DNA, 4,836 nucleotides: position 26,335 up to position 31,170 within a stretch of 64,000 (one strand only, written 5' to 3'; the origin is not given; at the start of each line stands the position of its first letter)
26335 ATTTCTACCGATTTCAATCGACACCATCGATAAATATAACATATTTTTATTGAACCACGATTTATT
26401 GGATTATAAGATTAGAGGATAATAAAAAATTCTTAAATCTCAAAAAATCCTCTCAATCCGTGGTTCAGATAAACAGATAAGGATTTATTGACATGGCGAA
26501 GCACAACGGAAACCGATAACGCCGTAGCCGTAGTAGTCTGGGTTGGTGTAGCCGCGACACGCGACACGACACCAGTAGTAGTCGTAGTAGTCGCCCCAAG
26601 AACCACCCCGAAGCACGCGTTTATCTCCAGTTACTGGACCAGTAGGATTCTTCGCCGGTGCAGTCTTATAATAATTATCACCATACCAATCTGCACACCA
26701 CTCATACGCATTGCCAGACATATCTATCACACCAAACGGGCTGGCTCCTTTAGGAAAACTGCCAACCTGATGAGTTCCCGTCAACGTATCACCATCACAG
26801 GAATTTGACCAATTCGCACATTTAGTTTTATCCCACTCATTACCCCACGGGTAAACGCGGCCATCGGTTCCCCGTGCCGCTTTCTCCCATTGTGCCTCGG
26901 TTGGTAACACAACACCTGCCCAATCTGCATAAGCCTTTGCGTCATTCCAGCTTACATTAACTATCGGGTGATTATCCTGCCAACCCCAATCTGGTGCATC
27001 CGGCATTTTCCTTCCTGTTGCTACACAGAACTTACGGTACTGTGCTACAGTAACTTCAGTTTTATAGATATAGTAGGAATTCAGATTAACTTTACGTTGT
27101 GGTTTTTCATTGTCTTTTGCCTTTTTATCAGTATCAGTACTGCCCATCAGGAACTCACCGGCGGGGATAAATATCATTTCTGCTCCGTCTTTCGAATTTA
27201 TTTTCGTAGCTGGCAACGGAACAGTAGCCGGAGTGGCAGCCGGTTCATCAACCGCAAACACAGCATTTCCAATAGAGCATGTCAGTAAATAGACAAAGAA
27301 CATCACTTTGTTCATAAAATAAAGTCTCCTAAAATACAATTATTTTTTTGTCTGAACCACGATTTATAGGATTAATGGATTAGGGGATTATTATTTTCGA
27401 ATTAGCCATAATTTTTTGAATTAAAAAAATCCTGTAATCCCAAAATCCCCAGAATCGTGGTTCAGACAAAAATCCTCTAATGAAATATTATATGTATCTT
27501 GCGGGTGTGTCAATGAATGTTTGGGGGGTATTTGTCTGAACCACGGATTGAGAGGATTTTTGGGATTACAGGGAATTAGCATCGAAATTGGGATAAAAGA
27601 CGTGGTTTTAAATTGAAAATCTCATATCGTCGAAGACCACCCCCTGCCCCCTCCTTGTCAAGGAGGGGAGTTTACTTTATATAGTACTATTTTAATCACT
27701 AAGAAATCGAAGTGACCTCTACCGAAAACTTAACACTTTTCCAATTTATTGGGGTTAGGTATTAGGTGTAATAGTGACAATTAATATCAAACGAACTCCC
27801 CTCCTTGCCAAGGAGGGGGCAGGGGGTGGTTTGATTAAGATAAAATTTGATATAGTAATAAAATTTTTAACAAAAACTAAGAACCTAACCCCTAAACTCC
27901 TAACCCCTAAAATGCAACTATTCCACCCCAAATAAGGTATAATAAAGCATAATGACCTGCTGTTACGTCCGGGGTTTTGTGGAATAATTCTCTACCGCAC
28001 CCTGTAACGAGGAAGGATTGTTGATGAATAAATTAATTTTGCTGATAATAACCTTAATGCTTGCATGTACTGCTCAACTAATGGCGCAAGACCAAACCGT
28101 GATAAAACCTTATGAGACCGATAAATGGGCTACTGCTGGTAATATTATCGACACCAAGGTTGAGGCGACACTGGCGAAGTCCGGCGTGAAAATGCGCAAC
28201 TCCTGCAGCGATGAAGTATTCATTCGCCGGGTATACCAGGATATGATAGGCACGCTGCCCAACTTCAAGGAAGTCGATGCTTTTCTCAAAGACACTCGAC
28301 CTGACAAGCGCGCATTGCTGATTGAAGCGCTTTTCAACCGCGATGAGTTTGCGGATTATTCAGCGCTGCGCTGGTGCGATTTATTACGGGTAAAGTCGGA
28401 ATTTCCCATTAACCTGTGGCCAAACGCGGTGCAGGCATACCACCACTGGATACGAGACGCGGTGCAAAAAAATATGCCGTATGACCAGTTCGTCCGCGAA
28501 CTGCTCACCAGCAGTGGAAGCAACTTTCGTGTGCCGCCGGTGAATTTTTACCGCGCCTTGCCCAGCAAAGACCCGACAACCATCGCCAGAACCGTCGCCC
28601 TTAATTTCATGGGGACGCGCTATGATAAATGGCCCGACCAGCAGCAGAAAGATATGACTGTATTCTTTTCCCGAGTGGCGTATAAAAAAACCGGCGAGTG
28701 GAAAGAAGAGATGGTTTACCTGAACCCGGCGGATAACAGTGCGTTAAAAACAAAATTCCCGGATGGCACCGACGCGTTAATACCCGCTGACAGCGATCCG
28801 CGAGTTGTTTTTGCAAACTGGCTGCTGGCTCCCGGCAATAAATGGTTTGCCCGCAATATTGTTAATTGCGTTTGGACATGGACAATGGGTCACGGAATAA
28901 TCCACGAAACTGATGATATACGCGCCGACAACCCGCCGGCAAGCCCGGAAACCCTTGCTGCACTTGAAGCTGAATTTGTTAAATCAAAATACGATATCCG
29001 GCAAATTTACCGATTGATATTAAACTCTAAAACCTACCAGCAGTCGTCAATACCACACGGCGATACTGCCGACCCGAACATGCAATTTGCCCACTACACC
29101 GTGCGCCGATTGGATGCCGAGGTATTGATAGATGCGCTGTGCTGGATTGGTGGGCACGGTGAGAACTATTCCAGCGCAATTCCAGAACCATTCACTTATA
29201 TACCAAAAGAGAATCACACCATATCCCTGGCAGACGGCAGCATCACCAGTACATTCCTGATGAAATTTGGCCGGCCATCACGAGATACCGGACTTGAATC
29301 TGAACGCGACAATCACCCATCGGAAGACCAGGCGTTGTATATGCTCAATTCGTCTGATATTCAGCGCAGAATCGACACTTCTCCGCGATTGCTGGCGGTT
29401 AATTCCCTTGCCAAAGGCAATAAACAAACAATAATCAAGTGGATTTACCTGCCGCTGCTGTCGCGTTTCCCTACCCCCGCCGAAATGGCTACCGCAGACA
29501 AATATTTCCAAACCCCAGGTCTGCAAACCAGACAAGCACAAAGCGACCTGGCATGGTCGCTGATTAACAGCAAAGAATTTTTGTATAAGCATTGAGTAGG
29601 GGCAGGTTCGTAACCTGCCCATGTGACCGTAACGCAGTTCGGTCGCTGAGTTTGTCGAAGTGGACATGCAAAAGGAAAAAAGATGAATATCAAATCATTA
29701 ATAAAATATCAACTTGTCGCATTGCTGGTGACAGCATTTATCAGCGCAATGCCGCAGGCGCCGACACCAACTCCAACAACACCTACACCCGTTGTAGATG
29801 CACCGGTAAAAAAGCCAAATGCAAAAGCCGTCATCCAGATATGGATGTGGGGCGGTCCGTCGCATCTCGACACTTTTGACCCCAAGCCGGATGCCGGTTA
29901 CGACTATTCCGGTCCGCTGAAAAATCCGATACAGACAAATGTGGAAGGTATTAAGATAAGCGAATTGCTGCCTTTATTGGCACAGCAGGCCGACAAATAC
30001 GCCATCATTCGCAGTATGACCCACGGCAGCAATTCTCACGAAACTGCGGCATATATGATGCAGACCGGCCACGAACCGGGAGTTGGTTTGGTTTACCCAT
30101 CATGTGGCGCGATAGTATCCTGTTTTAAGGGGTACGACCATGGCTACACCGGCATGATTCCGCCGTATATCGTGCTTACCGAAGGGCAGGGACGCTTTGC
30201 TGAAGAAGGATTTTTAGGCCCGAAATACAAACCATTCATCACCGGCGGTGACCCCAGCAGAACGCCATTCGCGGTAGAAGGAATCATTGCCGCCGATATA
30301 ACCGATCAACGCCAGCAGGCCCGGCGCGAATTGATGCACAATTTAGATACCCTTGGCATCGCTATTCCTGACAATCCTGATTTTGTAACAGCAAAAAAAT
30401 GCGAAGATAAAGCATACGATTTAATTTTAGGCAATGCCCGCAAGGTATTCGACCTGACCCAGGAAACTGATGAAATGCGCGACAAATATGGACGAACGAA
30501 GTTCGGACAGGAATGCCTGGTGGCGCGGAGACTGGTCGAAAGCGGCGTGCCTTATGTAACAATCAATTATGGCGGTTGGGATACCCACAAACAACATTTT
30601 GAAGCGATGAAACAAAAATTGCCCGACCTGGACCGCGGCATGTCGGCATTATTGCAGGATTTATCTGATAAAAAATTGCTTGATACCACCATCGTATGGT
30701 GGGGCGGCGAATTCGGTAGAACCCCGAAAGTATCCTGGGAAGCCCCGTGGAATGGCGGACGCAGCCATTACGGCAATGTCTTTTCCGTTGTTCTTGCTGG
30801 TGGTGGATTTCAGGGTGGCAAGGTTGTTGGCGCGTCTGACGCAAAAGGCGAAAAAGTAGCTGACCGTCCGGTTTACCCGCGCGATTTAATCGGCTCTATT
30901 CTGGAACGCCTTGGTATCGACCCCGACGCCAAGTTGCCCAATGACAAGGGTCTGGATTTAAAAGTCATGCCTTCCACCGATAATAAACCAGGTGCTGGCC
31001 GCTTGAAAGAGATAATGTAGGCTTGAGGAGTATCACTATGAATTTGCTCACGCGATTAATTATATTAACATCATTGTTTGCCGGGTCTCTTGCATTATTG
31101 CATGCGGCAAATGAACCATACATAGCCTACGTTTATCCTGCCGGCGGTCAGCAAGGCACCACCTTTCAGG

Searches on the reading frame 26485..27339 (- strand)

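Call 54: search_protein_families(library=pfam, proteins=[window:26485-27339:-], max_evalue=0.00001)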
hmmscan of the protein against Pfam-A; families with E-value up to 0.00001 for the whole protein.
window:26485-27339:- (284 aa): 1 family
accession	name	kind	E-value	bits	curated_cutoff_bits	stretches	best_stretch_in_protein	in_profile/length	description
PF03781.23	FGE-sulfatase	-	4.3e-58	197.4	23.3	1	53-280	3-254/255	Sulfatase-modifying factor enzyme 1-like domain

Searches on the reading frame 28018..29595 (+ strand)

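Call 54: search_protein_families(library=pfam, proteins=[window:28018-29595:+], max_evalue=0.00001)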
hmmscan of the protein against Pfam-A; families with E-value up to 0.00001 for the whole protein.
window:28018-29595:+ (525 aa): 2 families
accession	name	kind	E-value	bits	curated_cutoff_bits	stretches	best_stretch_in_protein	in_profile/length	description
PF07587.16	PSD1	-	4.7e-40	138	28.5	1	262-496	2-243/244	Protein of unknown function (DUF1553)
PF07583.16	PSCyt2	-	2.4e-30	106.5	29.8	1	44-166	2-126/209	Protein of unknown function (DUF1549)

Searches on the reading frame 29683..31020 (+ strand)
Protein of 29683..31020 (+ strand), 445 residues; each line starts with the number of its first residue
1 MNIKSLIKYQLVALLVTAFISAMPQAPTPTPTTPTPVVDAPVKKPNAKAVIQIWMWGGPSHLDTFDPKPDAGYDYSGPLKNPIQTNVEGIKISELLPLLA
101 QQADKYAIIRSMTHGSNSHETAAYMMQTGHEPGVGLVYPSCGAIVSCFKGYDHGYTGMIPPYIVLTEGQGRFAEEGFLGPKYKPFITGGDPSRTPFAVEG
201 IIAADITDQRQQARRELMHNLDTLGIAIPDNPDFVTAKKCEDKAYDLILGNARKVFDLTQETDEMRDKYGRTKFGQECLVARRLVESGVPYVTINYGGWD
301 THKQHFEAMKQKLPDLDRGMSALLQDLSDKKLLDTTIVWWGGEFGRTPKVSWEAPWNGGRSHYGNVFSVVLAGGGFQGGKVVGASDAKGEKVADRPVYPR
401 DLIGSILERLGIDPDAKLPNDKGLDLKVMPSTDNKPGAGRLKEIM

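Call 54: search_protein_families(library=pfam, proteins=[window:29683-31020:+], max_evalue=0.00001)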
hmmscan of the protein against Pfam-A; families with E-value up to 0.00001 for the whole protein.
window:29683-31020:+ (445 aa): 1 family
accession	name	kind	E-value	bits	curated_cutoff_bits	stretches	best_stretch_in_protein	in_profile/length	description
PF07394.17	DUF1501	-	4.7e-97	326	27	1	47-428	1-379/390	Protein of unknown function (DUF1501)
